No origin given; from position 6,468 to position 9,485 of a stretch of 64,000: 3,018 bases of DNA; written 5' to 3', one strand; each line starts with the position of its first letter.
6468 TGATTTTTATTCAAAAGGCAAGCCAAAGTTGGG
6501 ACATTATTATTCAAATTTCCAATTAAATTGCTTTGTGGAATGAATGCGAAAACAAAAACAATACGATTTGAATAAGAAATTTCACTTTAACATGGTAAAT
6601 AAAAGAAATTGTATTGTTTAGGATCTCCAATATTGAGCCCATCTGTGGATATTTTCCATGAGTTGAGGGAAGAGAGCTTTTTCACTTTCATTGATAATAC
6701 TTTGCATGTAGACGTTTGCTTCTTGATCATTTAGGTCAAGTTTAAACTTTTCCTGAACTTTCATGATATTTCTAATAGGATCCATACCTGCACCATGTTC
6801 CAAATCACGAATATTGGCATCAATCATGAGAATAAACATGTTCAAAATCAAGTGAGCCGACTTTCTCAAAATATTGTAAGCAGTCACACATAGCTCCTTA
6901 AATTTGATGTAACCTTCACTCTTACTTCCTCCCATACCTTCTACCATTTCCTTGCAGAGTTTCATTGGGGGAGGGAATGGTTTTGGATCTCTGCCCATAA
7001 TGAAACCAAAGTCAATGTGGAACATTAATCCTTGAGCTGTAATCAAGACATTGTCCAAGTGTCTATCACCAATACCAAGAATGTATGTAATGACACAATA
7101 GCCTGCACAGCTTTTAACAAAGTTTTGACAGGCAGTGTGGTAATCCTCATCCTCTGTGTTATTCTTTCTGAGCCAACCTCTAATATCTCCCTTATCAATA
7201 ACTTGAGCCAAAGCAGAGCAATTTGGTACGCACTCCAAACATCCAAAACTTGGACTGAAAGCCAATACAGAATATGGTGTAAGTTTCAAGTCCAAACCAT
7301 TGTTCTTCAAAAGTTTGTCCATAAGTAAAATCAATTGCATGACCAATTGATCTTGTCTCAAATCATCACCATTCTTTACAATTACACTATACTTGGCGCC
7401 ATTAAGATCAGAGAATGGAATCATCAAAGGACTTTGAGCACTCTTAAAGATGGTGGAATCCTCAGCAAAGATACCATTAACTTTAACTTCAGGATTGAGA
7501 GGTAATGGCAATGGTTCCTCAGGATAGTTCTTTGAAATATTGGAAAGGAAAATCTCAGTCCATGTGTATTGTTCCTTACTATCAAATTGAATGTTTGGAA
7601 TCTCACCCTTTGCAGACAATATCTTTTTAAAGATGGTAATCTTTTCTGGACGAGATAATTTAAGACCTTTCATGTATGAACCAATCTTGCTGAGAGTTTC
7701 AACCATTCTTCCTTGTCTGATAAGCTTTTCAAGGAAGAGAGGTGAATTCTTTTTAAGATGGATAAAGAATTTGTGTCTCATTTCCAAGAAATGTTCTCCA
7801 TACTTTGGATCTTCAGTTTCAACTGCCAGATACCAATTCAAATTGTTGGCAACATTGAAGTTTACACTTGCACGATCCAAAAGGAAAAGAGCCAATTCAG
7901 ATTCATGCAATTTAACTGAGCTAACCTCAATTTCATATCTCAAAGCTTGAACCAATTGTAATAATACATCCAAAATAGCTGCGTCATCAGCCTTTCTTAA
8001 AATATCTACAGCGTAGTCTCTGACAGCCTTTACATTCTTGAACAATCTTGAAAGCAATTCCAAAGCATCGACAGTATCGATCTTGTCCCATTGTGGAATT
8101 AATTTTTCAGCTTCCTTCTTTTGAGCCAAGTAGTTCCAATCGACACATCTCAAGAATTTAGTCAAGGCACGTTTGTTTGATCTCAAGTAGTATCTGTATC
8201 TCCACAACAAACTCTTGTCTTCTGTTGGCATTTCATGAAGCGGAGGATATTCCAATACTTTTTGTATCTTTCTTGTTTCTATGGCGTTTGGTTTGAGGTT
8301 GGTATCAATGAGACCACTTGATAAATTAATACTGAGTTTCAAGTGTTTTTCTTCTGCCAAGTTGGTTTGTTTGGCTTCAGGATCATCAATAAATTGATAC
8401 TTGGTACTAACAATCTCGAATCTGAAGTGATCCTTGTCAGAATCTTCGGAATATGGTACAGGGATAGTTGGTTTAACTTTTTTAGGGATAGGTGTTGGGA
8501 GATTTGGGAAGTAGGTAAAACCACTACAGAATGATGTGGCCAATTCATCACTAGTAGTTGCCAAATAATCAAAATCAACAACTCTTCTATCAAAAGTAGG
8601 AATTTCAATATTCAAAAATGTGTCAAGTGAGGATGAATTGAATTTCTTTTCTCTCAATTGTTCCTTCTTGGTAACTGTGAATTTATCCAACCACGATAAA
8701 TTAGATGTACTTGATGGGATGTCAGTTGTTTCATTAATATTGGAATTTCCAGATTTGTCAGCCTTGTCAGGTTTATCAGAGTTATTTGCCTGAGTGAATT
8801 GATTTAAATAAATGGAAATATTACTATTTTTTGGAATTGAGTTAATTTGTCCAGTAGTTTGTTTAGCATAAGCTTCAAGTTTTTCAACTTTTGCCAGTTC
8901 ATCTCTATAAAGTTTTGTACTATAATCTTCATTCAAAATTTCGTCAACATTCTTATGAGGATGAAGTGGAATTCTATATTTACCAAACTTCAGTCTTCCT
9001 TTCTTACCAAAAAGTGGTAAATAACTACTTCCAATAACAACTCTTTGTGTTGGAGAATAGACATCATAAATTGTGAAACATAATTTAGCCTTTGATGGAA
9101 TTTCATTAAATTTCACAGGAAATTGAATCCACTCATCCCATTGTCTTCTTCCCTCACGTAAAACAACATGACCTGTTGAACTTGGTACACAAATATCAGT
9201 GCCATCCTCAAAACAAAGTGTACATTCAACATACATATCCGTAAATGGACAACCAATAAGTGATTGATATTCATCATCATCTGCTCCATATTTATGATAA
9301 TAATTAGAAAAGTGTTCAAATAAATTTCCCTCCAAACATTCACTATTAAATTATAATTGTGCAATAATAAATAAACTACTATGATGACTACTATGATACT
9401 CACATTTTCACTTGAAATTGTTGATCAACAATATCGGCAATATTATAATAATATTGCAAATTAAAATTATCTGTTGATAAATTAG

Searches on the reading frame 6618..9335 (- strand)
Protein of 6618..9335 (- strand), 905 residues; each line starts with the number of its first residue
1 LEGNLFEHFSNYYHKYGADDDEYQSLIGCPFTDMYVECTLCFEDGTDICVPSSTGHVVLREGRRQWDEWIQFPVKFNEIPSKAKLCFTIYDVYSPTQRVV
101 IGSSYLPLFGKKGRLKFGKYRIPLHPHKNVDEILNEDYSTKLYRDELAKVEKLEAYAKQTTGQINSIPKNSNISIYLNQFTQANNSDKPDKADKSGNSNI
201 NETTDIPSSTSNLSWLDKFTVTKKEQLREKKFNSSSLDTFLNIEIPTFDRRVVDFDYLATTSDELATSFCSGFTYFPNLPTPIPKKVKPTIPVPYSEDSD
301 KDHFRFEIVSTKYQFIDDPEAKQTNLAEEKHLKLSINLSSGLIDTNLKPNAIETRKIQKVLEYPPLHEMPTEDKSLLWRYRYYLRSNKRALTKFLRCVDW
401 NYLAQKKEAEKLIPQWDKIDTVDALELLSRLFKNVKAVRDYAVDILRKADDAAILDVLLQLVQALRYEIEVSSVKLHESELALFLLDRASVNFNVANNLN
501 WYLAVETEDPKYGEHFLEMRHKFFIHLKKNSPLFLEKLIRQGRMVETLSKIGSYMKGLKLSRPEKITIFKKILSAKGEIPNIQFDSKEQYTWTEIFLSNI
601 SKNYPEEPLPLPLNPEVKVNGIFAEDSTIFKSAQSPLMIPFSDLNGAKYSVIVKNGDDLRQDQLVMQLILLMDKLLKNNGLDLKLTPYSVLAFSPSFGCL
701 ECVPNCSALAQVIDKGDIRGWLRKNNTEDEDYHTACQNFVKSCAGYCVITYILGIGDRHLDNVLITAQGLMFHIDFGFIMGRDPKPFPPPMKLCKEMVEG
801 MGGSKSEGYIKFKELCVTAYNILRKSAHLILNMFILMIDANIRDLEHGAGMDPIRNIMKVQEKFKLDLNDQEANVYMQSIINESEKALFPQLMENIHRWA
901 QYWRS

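Call 18: search_protein_families(library=pfam, max_evalue=0.00001, proteins=[window:6618-9335:-])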
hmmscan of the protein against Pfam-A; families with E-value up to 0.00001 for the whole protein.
window:6618-9335:- (905 aa): 3 families
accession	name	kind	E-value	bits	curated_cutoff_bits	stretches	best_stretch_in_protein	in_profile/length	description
PF00454.33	PI3_PI4_kinase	-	2.5e-59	201.6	27.1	1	649-845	2-239/241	Phosphatidylinositol 3- and 4-kinase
PF00613.26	PI3Ka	-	1.1e-50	172.1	31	1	346-529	2-178/185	Phosphoinositide 3-kinase family, accessory domain (PIK domain)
PF00792.30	PI3K_C2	-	3.2e-22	79.4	26.4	1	33-170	4-131/136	Phosphoinositide 3-kinase C2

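Call 20: find_homologous_proteins(query=window:6618-9335:-, max_evalue=1e-50)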
Query window:6618-9335:- (905 aa): 120 proteins with E <= 1e-50 among 8000 candidates.
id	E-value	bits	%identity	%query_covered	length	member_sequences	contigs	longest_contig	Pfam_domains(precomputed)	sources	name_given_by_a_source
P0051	0.0e+0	1701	81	100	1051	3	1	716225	PF00454.34,PF00792.31,PF00613.27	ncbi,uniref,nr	ncbi:hypothetical protein C9374_001349 [Naegleria lovaniensis]|uniref:phosphatidylinositol 3-kinase 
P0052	0.0e+0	1625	77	100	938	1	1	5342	PF00454.34,PF00792.31,PF00613.27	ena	-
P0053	0.0e+0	1328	81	67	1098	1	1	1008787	PF00454.34,PF00792.31,PF00613.27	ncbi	ncbi:hypothetical protein ABK040_005673 [Willaertia magna]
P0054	1.7e-264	898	51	96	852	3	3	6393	PF00454.34,PF00792.31,PF00613.27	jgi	jgi:phosphatidylinositol 3-kinase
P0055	6.8e-250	850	54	77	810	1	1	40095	PF00454.34,PF00613.27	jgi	jgi:phosphatidylinositol 3-kinase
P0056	2.2e-240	818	59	68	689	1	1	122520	PF00454.34,PF00613.27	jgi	jgi:phosphatidylinositol 3-kinase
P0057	1.8e-189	650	39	97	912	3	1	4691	PF00454.34,PF00792.31,PF00613.27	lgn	-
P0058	2.0e-184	633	46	76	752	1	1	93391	PF00454.34,PF00613.27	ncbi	ncbi:vacuolar protein sorting protein VPS34, partial [Acrasis kona]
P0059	3.8e-173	596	39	97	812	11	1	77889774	PF00454.34,PF00792.31,PF00613.27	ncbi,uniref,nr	ncbi:hypothetical protein O6H91_05G085500 [Diphasiastrum complanatum]|uniref:Uncharacterized protein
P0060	1.2e-172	594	48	65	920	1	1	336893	PF00454.34,PF00792.31,PF00613.27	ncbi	ncbi:hypothetical protein ABK040_004045 [Willaertia magna]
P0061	3.2e-171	590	46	38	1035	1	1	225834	PF00454.34,PF00792.31,PF00613.27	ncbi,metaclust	ncbi:hypothetical protein RSAG8_05660, partial [Rhizoctonia solani AG-8 WAC10335]|metaclust:status=a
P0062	2.3e-170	587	38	97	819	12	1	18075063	PF00454.34,PF00792.31,PF00613.27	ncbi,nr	ncbi:hypothetical protein M758_6G151500 [Ceratodon purpureus]|nr:hypothetical protein M758_6G151500 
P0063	4.0e-170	586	39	97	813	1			PF00454.34,PF00792.31,PF00613.27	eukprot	eukprot:c28649_g1_i1 orf=409-2850(-)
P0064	7.5e-170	585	46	67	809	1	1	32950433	PF00454.34,PF00792.31,PF00613.27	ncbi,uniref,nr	ncbi:hypothetical protein QJS04_geneDACA003033 [Acorus gramineus]|uniref:phosphatidylinositol 3-kina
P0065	1.8e-169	584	46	65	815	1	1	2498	PF00454.34,PF00792.31,PF00613.27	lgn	-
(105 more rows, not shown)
